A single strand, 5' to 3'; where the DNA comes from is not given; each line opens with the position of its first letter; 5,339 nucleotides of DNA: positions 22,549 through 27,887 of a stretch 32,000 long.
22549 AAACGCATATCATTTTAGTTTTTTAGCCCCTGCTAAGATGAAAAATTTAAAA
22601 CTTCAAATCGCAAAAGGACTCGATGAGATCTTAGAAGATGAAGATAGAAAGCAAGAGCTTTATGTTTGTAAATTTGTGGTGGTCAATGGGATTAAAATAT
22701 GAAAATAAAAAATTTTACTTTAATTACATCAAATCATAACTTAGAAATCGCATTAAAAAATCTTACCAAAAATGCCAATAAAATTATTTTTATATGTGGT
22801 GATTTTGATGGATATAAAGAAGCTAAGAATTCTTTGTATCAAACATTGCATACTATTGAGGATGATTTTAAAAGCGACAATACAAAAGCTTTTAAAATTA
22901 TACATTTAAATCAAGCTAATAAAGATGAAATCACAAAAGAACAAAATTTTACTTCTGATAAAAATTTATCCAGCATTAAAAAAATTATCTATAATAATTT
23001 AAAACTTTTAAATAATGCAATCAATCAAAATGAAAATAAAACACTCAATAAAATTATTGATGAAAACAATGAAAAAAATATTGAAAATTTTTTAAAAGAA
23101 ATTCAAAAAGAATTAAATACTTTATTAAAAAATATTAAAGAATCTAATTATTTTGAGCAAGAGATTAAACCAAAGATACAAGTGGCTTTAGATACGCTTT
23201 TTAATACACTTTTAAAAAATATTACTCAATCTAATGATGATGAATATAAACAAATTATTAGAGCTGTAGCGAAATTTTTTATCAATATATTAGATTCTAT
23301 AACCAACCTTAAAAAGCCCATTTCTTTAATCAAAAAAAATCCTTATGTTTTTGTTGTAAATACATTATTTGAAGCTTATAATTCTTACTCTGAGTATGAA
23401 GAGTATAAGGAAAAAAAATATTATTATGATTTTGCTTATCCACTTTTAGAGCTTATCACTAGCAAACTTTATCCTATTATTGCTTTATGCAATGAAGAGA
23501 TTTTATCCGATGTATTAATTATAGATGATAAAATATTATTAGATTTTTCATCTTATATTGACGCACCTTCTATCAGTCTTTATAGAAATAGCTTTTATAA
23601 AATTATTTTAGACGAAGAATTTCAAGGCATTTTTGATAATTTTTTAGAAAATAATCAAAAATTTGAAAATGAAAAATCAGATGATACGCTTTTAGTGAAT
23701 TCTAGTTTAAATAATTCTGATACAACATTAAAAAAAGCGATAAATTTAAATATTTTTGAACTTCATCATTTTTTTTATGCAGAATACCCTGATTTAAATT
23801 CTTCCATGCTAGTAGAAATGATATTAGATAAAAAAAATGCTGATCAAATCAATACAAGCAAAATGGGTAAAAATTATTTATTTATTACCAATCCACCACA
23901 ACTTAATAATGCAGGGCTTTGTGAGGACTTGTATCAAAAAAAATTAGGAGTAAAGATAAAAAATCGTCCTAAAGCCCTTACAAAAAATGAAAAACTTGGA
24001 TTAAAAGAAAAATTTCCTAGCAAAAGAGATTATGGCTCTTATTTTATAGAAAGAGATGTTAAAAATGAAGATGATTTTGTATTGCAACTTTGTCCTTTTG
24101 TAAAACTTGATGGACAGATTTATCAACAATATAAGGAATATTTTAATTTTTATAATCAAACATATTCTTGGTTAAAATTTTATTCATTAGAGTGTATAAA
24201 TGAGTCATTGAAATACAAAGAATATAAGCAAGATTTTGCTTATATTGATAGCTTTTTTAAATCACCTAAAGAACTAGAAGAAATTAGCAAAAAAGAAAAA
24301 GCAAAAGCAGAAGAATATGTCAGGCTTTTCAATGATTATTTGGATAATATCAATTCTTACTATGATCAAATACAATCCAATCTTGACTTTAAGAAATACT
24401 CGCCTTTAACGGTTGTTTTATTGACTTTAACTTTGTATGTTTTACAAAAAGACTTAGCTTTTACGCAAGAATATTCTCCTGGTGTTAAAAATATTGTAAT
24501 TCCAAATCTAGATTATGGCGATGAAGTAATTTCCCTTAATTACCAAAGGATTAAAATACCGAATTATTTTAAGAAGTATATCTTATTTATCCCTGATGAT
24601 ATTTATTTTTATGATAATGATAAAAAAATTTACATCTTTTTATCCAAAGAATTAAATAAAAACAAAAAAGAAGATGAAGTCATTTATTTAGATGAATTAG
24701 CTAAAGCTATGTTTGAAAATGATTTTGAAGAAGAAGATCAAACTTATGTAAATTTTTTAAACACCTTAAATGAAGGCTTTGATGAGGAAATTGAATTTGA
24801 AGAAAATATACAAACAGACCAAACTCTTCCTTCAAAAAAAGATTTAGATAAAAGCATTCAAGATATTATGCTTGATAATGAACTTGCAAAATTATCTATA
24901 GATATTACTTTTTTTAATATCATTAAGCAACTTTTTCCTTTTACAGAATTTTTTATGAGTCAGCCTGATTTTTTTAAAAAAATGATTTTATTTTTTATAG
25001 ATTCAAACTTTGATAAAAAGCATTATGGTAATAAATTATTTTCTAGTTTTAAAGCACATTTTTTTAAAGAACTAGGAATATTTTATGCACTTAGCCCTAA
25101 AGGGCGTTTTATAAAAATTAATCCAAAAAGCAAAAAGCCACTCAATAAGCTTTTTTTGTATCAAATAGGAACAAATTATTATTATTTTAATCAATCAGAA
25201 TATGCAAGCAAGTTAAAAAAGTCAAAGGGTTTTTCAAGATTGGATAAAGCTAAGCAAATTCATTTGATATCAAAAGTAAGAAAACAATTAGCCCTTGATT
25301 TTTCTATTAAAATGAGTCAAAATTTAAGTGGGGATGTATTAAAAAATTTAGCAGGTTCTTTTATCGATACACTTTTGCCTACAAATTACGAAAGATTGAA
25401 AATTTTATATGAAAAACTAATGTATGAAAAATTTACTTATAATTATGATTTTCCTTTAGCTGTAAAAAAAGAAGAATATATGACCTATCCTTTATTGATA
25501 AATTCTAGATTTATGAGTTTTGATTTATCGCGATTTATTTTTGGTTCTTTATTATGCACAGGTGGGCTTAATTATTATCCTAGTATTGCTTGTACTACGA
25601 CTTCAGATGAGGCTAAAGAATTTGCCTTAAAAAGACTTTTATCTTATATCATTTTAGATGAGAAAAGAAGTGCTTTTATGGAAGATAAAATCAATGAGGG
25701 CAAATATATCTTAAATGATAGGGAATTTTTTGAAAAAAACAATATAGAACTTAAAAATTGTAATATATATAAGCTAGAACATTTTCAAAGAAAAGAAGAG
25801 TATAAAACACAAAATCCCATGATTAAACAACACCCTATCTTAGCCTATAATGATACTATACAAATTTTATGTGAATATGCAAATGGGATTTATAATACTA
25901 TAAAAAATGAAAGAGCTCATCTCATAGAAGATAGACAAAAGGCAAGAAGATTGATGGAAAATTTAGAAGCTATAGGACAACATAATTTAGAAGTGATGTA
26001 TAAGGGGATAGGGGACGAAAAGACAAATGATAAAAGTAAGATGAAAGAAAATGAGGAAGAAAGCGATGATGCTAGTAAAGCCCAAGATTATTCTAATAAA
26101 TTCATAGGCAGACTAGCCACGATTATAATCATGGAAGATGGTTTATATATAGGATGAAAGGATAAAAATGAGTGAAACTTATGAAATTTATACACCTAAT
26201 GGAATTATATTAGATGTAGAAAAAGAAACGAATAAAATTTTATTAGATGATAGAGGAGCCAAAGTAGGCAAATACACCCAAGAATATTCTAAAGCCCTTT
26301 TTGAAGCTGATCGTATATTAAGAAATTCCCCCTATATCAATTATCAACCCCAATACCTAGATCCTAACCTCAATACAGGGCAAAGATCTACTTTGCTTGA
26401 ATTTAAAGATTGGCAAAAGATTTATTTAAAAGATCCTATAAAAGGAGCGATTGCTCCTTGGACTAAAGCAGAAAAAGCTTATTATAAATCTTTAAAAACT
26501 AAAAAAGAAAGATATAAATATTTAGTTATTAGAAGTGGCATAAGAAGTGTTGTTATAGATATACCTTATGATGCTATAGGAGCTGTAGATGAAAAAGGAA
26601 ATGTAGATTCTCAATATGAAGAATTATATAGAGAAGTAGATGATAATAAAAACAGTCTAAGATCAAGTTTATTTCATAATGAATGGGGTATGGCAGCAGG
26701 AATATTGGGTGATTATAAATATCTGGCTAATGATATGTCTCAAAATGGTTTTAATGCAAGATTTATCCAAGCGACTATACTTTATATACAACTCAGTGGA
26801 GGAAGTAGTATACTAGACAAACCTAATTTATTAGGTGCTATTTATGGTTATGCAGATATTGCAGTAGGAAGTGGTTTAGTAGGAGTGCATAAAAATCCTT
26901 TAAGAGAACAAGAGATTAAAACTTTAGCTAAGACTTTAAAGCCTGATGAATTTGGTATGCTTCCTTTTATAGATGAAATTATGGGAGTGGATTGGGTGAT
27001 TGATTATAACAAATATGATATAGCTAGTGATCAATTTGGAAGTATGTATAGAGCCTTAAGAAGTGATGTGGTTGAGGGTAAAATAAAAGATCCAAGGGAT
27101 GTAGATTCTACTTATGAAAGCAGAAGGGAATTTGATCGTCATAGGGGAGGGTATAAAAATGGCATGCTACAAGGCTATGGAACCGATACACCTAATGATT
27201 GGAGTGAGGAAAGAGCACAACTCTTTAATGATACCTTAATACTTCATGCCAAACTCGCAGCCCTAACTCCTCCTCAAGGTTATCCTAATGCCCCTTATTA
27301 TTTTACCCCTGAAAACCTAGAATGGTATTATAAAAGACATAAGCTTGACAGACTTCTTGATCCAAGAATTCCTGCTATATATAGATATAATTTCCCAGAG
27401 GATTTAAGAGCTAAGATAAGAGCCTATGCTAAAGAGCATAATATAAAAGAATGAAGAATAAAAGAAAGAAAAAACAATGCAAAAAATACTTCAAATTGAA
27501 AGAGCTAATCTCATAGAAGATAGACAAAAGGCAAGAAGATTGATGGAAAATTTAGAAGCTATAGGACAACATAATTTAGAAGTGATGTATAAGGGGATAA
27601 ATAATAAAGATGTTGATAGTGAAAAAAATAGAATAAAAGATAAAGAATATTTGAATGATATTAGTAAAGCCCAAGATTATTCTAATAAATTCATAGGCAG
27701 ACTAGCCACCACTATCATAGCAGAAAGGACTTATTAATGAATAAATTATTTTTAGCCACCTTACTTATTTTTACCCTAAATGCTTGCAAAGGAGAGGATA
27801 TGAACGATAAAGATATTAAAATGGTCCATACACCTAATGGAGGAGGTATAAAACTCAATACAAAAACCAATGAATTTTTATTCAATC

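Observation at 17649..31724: ~14-kb all-plus-strand accessory island: toxin/immunity-like cassettes plus a PAAR-like gene, with no secretion apparatus and no mobility genes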

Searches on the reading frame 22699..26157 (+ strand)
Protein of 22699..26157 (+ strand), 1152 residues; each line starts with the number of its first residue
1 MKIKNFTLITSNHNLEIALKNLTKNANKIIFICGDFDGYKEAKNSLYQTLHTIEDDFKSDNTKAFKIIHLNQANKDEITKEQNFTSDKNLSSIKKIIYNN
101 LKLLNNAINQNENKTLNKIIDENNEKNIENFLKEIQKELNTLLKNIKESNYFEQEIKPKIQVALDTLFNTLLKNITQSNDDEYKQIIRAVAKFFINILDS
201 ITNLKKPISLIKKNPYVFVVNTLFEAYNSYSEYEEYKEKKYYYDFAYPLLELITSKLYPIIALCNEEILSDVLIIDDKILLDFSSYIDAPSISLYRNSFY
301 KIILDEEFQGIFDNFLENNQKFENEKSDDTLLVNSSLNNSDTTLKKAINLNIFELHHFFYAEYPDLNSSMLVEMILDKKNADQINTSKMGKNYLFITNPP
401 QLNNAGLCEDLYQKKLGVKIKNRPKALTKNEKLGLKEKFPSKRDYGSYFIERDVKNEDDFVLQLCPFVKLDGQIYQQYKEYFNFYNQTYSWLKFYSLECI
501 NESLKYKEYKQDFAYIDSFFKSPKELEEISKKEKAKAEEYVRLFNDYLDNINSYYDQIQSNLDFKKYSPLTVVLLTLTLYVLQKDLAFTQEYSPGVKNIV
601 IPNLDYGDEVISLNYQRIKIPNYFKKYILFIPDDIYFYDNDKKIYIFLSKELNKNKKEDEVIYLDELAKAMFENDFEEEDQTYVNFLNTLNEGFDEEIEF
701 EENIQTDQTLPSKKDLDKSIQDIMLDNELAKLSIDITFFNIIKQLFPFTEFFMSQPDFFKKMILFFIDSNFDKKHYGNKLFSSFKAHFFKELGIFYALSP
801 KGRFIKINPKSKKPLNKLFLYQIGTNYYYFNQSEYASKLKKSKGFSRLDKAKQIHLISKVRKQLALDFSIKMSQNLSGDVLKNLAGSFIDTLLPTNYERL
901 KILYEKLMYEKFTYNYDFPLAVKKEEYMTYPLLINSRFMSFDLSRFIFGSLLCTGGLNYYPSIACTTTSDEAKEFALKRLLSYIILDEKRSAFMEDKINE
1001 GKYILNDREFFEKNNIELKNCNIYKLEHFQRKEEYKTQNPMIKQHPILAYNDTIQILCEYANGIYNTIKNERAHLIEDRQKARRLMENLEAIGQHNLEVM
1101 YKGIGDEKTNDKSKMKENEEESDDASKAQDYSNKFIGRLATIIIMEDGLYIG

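Call 3: search_protein_families(library=pfam, max_evalue=0.1, proteins=[window:22699-26157:+])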
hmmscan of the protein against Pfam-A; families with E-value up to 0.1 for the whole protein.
window:22699-26157:+ (1152 aa): 0 families

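Call 4: search_protein_families(library=ncbifam, max_evalue=0.1, proteins=[window:22699-26157:+])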
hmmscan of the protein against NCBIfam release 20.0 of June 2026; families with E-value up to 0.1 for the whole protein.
window:22699-26157:+ (1152 aa): 0 families

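Call 23: find_homologous_proteins(query=window:22699-26157:+)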
Query window:22699-26157:+ (1152 aa): 840 proteins with E <= 0.001 among 8000 candidates; the best 120 are listed.
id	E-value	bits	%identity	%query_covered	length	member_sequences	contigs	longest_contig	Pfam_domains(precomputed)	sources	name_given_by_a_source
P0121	0.0e+0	2523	100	100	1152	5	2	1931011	-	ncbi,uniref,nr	ncbi:hypothetical protein [Campylobacter cuniculorum]|uniref:Uncharacterized protein n=2 Tax=Campylo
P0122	0.0e+0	2270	92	100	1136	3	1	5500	-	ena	-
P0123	0.0e+0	2269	92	100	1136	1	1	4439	-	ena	-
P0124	0.0e+0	2264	92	100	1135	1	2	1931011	-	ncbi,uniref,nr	ncbi:hypothetical protein [Campylobacter cuniculorum]|uniref:Uncharacterized protein n=2 Tax=Campylo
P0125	0.0e+0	2240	89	100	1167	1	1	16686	-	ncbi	ncbi:hypothetical protein ACTTYD_001712 [Campylobacter jejuni]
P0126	0.0e+0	2230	89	100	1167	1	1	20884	-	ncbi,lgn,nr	ncbi:TPA: hypothetical protein R6B26_001677 [Campylobacter jejuni]|nr:hypothetical protein [Campylob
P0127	0.0e+0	2225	89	100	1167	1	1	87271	-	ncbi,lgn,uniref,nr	ncbi:hypothetical protein B10632_18550 (plasmid) [Campylobacter jejuni]|uniref:hypothetical protein 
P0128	0.0e+0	2219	89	100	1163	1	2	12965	-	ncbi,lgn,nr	ncbi:TPA: hypothetical protein SBG84_001711 [Campylobacter jejuni]|nr:hypothetical protein [Campylob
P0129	0.0e+0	2218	88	100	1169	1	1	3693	-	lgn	-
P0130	0.0e+0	2217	88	100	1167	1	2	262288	-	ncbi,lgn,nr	ncbi:hypothetical protein AB5P43_000675 [Campylobacter jejuni]|nr:hypothetical protein [Campylobacte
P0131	0.0e+0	2216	88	100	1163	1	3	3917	-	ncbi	-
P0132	0.0e+0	2215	88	100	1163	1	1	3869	-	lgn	-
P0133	0.0e+0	2213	88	100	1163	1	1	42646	-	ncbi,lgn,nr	ncbi:hypothetical protein DNT44_07480 [Campylobacter jejuni]|nr:hypothetical protein [Campylobacter 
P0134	0.0e+0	2213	88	100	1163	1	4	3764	-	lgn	-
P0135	0.0e+0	2212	88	100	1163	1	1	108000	-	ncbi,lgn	-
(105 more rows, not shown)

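Call 24: find_encoding_contigs(protein=P0124, flank=10000, max_places=4)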
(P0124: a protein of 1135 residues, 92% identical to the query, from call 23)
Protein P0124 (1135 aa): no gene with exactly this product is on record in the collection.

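Call 25: find_encoding_contigs(protein=P0121, flank=10000, max_places=4)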
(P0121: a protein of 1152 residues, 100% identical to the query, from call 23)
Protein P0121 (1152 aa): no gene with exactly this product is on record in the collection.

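Call 26: find_related_loci(query=window:22699-26157:+, collection=genome_contigs, flank=10000)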
Query window:22699-26157:+ (1152 aa) in genome_contigs; peptide patterns used: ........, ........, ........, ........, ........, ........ (x = any residue, [..] = any of these).
104 stretches matched a pattern; 3 encode a relative of the query (tblastn E <= 1e-3); 3 distinct loci.
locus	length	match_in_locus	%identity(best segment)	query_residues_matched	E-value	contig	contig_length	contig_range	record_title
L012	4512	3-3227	86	90-1152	0e+0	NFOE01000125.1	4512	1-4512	Campylobacter jejuni strain isolate_S4 NODE_65_length_4426_cov_28.493221, whole genome shotgun sequence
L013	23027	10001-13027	88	55-1152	0e+0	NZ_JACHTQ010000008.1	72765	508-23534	Campylobacter sp. W0018 W0015_contig00008, whole genome shotgun sequence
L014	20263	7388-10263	83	167-1152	0e+0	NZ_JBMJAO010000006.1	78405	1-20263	Campylobacter jejuni strain GB55 contig00006, whole genome shotgun sequence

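Call 42: search_solved_structures(query=window:22699-26157:+, max_evalue=10)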
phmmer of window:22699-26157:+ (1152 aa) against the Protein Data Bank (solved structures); distinct sequences matched with E-value up to 10: 3.
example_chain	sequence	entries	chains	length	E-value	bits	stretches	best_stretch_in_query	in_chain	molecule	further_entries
6kmb_A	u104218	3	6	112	0.031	15.3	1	425-502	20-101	Nuclear protein STH1/NPS1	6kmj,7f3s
6mr4_A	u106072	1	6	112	0.031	15.3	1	425-502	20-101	Nuclear protein STH1/NPS1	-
6uy1_A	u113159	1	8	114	0.031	15.3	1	425-502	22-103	Nuclear protein STH1/NPS1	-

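Call 65: search_protein_families(library=padloc, max_evalue=0.01, proteins=[window:22699-26157:+])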
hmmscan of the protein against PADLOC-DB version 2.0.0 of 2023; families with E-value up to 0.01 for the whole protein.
window:22699-26157:+ (1152 aa): 0 families

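Call 66: search_protein_families(library=phrogs, max_evalue=0.01, proteins=[window:22699-26157:+])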
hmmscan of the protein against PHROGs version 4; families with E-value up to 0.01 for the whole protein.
window:22699-26157:+ (1152 aa): 0 families

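Call 82: list_cluster_members(proteins=[P0121, P0124, P0379, P0395])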
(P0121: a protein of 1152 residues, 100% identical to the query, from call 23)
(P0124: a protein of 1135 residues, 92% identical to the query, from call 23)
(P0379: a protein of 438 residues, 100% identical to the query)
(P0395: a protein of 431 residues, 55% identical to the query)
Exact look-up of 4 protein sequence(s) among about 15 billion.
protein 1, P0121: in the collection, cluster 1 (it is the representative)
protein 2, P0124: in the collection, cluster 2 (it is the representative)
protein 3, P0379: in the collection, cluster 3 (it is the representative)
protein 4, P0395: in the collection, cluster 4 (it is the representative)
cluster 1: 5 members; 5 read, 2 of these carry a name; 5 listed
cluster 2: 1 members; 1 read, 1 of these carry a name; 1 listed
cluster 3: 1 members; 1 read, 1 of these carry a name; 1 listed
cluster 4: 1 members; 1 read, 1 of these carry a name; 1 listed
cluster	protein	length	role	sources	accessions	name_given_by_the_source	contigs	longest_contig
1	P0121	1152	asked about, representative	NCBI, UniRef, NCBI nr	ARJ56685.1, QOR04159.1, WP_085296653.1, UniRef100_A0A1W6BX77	hypothetical protein [Campylobacter cuniculorum] | Uncharacterized protein n=2 Tax=Campylobacter cuniculorum TaxID=374106 ...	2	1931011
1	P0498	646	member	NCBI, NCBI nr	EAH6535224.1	hypothetical protein EIZ71_08900, partial [Campylobacter jejuni] | hypothetical protein [Campylobacter jejuni]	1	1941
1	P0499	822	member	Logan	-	-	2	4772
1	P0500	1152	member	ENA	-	-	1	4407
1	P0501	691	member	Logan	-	-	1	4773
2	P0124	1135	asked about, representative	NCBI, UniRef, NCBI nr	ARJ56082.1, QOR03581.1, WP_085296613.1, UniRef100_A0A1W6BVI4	hypothetical protein [Campylobacter cuniculorum] | Uncharacterized protein n=2 Tax=Campylobacter cuniculorum TaxID=374106 ...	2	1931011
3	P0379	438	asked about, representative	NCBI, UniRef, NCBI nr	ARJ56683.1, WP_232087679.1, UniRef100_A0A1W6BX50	hypothetical protein [Campylobacter cuniculorum] | Uncharacterized protein n=1 Tax=Campylobacter cuniculorum DSM 23162 = LMG 24588 ...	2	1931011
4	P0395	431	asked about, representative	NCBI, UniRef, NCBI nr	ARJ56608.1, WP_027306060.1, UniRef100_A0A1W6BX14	hypothetical protein [Campylobacter cuniculorum] | Uncharacterized protein n=1 Tax=Campylobacter cuniculorum DSM 23162 = LMG 24588 ...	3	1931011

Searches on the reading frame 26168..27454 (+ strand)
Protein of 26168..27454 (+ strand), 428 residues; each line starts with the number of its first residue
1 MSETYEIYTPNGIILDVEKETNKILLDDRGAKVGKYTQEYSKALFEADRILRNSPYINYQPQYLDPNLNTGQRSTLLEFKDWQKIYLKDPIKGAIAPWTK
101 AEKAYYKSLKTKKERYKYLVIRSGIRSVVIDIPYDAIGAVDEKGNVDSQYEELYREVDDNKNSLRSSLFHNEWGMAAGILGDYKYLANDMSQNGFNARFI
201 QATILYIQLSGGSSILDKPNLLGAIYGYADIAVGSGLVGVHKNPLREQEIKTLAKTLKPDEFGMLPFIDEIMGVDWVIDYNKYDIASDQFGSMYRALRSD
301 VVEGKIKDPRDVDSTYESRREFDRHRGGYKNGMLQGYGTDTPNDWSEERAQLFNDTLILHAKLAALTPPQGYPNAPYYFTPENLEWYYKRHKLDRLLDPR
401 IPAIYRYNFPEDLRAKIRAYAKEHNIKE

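Call 3: search_protein_families(library=pfam, max_evalue=0.1, proteins=[window:26168-27454:+])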
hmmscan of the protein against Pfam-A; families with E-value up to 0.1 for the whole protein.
window:26168-27454:+ (428 aa): 0 families

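Call 4: search_protein_families(library=ncbifam, max_evalue=0.1, proteins=[window:26168-27454:+])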
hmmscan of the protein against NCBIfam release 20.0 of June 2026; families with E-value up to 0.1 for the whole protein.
window:26168-27454:+ (428 aa): 0 families

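Call 41: search_solved_structures(query=window:26168-27454:+, max_evalue=10)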
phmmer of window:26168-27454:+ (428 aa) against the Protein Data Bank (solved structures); distinct sequences matched with E-value up to 10: 2.
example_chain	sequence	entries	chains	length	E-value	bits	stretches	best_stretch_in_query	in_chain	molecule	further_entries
2z1n_A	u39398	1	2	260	0.57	12.1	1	281-323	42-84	dehydrogenase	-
9gnl_A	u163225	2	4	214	1.9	10.4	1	319-367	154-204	Abscisic acid receptor PYR1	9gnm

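Call 65: search_protein_families(library=padloc, max_evalue=0.01, proteins=[window:26168-27454:+])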
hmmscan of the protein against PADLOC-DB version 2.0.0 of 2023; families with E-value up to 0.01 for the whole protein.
window:26168-27454:+ (428 aa): 0 families

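Call 66: search_protein_families(library=phrogs, max_evalue=0.01, proteins=[window:26168-27454:+])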
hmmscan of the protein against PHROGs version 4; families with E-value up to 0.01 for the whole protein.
window:26168-27454:+ (428 aa): 0 families

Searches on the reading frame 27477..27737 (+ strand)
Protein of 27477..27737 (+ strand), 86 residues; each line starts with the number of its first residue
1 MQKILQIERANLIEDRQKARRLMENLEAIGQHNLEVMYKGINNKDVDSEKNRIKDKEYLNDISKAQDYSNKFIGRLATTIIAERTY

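Call 3: search_protein_families(library=pfam, max_evalue=0.1, proteins=[window:27477-27737:+])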
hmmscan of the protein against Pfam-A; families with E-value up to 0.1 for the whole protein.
window:27477-27737:+ (86 aa): 1 family
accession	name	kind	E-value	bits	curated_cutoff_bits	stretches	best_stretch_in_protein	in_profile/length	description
PF12479.13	DUF3698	-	0.064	14.2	25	1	11-71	14-77/107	Protein of unknown function (DUF3698)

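Call 4: search_protein_families(library=ncbifam, max_evalue=0.1, proteins=[window:27477-27737:+])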
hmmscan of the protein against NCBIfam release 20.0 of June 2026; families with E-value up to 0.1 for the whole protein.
window:27477-27737:+ (86 aa): 2 families
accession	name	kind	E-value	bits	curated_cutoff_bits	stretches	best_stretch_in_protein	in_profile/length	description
NF011420.0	PRK14847.1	equivalog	0.018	14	604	1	11-63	46-100/333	2-isopropylmalate synthase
NF041062.1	DpdE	equivalog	0.045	11.7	500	1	18-78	690-749/1048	protein DpdE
